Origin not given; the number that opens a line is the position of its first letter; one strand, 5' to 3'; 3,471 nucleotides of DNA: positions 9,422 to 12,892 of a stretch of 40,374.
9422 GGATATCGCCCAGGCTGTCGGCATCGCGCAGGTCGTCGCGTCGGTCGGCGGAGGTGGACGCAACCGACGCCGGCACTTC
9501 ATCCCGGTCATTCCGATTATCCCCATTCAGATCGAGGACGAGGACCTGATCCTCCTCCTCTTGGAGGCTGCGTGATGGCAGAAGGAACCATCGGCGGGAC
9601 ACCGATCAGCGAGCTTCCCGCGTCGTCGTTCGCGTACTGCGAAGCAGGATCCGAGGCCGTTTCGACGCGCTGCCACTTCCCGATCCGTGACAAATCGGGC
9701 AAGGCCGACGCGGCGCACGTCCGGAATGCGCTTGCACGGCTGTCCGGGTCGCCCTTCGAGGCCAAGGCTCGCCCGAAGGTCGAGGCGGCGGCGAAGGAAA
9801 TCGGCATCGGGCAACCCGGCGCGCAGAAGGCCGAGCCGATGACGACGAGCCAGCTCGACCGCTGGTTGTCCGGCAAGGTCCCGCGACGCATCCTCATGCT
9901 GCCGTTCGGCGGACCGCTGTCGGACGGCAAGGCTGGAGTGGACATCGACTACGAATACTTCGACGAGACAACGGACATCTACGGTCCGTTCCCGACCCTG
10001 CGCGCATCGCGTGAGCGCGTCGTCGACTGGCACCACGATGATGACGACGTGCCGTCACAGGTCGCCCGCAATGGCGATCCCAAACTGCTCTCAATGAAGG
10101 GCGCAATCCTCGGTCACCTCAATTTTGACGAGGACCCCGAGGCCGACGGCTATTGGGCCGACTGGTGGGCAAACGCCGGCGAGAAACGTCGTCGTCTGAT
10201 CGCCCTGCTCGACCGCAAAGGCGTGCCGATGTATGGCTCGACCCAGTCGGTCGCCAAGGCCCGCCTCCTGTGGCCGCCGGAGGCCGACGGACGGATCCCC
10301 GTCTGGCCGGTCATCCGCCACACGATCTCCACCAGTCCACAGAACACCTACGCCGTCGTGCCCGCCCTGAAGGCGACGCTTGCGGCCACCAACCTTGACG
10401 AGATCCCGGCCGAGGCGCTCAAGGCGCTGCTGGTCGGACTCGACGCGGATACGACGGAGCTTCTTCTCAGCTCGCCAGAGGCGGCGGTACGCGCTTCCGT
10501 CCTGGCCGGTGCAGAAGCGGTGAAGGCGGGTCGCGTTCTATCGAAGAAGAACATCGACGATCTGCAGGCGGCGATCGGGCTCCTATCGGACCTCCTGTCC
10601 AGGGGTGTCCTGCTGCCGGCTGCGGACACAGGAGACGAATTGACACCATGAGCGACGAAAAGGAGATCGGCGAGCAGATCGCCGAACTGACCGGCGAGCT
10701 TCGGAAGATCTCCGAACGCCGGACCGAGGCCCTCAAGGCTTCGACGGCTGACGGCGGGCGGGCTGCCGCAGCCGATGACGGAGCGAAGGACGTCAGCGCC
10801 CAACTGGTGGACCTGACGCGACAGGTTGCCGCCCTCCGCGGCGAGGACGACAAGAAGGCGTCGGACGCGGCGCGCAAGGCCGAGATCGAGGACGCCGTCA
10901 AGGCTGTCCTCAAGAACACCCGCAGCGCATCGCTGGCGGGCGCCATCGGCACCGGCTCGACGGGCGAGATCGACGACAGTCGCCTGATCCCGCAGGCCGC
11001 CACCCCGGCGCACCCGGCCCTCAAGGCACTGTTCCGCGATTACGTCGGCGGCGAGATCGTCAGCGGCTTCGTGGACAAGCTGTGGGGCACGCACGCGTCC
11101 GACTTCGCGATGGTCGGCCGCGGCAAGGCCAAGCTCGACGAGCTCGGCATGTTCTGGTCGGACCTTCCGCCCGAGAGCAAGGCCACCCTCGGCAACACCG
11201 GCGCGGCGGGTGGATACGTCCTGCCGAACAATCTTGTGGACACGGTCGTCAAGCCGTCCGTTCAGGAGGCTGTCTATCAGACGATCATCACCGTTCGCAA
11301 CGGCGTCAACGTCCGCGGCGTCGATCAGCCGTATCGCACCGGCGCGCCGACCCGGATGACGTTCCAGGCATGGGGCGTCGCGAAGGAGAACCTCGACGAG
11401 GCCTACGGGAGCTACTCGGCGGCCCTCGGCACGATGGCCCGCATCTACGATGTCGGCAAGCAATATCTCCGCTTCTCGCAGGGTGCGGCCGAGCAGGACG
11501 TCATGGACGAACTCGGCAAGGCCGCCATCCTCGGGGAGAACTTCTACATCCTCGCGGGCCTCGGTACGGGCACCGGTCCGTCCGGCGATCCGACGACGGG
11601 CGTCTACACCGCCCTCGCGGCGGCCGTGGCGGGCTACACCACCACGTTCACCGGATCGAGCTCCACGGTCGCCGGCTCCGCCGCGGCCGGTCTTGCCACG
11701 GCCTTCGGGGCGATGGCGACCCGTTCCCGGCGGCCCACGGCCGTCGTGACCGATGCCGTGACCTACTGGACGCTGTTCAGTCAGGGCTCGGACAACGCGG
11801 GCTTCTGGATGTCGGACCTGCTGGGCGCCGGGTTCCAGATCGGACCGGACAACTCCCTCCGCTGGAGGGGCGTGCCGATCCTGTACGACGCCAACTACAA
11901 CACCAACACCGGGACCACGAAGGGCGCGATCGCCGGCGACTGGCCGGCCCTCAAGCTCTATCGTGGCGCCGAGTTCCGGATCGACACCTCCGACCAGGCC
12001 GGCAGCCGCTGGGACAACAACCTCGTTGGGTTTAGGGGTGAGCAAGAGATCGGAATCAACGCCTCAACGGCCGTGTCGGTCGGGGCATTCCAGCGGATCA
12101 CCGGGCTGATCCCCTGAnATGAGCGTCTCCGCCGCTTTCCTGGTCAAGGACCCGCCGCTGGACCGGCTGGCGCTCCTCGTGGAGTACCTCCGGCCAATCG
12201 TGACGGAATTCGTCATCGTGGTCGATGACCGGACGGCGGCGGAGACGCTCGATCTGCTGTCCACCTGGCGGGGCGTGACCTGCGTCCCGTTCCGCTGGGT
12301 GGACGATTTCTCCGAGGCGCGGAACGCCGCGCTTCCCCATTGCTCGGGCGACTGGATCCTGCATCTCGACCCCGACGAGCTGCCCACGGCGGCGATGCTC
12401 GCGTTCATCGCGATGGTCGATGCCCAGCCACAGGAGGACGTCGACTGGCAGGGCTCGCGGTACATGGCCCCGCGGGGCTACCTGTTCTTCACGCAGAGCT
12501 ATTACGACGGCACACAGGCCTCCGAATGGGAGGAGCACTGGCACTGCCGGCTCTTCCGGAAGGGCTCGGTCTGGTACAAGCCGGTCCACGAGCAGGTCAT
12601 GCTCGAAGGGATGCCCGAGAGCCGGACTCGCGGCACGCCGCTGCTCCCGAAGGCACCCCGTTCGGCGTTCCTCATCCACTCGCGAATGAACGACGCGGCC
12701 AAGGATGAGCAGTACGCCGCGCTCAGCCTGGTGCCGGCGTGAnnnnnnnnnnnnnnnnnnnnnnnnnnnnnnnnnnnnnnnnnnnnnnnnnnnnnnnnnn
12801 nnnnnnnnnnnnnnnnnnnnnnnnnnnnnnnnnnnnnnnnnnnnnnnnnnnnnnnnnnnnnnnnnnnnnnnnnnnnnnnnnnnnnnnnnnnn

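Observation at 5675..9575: Four-gene insertion between portal-MuF and the prohead protease, where head modules are normally contiguous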

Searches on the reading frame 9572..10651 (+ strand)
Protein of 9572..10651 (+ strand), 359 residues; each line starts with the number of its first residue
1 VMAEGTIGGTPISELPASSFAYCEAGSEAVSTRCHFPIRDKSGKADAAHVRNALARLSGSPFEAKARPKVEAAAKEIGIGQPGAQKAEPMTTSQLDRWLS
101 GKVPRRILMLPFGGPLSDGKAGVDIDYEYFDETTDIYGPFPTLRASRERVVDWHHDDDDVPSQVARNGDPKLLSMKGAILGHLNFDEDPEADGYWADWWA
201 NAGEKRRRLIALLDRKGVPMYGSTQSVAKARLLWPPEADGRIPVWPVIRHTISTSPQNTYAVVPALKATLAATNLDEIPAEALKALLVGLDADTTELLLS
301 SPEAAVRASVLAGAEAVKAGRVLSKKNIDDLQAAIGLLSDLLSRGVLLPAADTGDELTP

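Call 5: search_protein_families(library=pfam, proteins=[window:9572-10651:+], max_evalue=0.1)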
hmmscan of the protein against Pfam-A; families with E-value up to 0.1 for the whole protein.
window:9572-10651:+ (359 aa): 0 families

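Call 6: search_protein_families(library=phrogs, proteins=[window:9572-10651:+], max_evalue=0.1)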
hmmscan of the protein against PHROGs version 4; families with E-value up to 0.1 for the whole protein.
window:9572-10651:+ (359 aa): 1 family
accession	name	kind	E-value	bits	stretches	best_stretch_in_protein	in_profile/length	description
phrog_3017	-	head and packaging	0.0023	18.2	1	257-344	202-294/402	head maturation protease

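Call 7: search_protein_families(library=ncbifam, proteins=[window:9572-10651:+], max_evalue=1)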
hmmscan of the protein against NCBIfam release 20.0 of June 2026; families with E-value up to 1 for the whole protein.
window:9572-10651:+ (359 aa): 0 families

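Call 93: search_solved_structures(query=window:9572-10648:+, max_evalue=1)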
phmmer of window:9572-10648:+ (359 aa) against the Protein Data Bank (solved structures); distinct sequences matched with E-value up to 1: 2.
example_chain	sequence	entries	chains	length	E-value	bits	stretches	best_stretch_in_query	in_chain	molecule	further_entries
9ych_P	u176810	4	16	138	0.52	12.7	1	234-292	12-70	Hexon-interlacing protein IX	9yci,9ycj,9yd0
1sgm_A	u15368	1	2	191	0.72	12.2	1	247-350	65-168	Putative HTH-type transcriptional regulator yxaF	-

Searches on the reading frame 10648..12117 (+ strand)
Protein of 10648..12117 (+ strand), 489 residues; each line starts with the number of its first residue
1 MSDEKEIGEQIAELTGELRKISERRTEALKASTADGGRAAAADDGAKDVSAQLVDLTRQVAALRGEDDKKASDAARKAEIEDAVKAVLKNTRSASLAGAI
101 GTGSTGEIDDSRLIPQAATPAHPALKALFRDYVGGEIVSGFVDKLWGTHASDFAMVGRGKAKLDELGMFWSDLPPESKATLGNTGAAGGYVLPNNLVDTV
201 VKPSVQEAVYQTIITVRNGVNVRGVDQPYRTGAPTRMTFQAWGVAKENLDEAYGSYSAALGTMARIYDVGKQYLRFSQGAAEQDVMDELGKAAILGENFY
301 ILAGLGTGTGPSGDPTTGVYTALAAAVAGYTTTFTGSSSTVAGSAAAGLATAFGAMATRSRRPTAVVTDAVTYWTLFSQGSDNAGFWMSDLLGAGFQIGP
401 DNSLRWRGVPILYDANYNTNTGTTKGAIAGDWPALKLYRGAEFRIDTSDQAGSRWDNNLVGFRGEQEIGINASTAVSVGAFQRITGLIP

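Call 5: search_protein_families(library=pfam, proteins=[window:10648-12117:+], max_evalue=0.1)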
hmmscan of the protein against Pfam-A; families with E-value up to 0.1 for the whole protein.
window:10648-12117:+ (489 aa): 2 families
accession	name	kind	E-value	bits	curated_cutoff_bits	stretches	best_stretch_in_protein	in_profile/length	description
PF05065.19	Phage_capsid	-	3.5e-10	40.2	24.2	1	188-471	1-268/280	Phage capsid family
PF14257.11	DUF4349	-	0.021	14.6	27.7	1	20-85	54-119/213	Domain of unknown function (DUF4349)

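Call 6: search_protein_families(library=phrogs, proteins=[window:10648-12117:+], max_evalue=0.1)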
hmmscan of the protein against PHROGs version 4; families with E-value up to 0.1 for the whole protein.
window:10648-12117:+ (489 aa): 1 family
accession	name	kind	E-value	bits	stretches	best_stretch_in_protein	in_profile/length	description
phrog_10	-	head and packaging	1.7e-19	71.2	1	1-469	262-621/752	major head protein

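Call 104: search_dna_similar(query=window:10648-12114:+, collection=phages, mode=protein, max_rows=15, max_evalue=1e-10)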
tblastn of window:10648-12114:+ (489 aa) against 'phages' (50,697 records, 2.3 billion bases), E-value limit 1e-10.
No match.

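Call 106: find_related_loci(query=window:10648-12114:+, collection=viral_contigs, flank=10000)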
Query window:10648-12114:+ (489 aa) in viral_contigs; peptide patterns used: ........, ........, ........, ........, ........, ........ (x = any residue, [..] = any of these).
9 stretches matched a pattern; 7 encode a relative of the query (tblastn E <= 1e-3); 7 distinct loci.
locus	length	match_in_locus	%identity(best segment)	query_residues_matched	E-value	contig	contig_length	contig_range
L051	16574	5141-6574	65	1-489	0e+0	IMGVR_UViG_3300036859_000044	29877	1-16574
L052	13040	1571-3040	57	7-489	2e-151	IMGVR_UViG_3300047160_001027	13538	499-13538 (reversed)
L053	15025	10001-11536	52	1-489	3e-146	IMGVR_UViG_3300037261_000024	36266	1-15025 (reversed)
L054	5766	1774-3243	48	9-488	1e-126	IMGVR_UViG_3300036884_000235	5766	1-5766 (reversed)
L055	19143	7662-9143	49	7-488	2e-123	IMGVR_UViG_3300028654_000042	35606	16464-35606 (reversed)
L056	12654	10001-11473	48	9-488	4e-123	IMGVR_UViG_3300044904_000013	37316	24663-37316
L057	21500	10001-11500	49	9-489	7e-119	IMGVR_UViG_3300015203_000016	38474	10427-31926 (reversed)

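Call 111: search_solved_structures(query=L053:5644-7281:+, max_evalue=1)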
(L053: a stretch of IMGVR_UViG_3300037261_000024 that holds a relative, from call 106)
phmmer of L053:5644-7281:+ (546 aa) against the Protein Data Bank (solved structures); distinct sequences matched with E-value up to 1: 1.
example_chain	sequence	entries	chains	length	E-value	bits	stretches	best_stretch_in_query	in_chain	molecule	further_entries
9efk_AE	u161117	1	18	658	1.2e-15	60.4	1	340-460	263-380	orf22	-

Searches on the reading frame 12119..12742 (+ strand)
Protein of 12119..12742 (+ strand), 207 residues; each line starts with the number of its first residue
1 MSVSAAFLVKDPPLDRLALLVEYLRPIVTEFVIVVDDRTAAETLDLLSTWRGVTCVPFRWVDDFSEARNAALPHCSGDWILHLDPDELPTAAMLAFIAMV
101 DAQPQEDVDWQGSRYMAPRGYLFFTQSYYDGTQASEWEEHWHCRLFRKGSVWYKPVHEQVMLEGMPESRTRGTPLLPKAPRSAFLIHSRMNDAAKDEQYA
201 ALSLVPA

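Call 16: search_protein_families(library=pfam, proteins=[window:12119-12742:+], max_evalue=0.01)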
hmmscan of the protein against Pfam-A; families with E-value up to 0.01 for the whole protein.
window:12119-12742:+ (207 aa): 2 families
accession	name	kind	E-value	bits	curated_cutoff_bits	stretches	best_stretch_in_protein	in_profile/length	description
PF00535.33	Glycos_transf_2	-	2.5e-08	34.5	23.3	1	32-94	30-96/168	Glycosyl transferase family 2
PF13704.12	Glyco_tranf_2_4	-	1.7e-05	25.6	27.5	1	15-88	5-83/98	Glycosyl transferase family 2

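Call 17: search_protein_families(library=phrogs, proteins=[window:12119-12742:+], max_evalue=0.001)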
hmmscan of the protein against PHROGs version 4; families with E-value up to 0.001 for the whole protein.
window:12119-12742:+ (207 aa): 0 families
